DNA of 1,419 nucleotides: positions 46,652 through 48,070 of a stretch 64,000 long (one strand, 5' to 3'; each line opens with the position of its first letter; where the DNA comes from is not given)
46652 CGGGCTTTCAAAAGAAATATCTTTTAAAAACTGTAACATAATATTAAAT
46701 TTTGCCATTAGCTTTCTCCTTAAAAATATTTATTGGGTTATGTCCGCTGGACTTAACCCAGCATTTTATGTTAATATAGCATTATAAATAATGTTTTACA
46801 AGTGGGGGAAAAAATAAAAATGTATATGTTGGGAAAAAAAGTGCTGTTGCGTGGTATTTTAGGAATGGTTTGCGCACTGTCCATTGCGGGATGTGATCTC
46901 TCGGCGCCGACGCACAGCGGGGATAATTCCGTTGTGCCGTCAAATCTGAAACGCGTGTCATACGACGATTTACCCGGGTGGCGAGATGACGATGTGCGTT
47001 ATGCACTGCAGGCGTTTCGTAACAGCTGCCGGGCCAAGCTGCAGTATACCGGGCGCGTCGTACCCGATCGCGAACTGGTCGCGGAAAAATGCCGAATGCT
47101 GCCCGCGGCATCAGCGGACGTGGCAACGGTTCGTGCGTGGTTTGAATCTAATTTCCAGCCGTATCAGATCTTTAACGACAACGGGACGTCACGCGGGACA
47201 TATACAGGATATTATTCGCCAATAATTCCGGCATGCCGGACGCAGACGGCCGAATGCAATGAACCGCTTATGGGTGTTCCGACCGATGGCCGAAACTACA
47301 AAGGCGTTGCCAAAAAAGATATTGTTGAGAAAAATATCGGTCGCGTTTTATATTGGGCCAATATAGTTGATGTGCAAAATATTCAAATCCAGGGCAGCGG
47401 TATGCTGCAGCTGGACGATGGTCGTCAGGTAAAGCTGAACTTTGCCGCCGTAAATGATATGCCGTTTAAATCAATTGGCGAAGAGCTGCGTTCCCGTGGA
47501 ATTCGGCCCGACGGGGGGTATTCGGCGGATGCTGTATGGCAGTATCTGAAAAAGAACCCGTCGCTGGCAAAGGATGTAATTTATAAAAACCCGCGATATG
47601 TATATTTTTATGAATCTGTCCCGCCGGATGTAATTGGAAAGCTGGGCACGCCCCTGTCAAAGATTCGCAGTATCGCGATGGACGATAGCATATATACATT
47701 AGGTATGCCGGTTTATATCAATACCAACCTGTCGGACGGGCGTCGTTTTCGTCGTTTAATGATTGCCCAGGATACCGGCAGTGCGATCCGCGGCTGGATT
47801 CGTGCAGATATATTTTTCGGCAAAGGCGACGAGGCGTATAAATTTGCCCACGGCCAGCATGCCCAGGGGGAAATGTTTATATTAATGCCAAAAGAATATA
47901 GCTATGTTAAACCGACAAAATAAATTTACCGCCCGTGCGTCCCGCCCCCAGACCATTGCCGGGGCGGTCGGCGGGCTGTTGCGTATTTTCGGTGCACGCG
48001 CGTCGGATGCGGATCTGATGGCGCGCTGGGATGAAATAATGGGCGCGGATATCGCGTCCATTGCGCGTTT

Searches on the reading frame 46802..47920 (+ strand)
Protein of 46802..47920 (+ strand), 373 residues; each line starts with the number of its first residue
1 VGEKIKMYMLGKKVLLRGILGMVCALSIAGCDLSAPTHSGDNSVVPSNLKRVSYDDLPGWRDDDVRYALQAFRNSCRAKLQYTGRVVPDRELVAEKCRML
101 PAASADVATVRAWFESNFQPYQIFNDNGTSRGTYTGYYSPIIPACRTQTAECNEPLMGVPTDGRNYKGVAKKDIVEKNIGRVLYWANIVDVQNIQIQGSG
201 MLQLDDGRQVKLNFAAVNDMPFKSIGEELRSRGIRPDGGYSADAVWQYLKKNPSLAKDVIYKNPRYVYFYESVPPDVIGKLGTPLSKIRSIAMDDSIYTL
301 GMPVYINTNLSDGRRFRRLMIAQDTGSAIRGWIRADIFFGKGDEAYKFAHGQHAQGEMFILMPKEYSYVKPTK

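Call 32: search_protein_families(library=ncbifam, proteins=[window:46802-47920:+], max_evalue=1e-10)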
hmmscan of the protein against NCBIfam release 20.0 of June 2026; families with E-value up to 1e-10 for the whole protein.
window:46802-47920:+ (373 aa): 1 family
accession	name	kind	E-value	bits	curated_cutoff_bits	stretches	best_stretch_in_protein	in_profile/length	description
NF008366.0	PRK11162.1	equivalog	7.6e-27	94.2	242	1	103-361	90-354/366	murein transglycosylase A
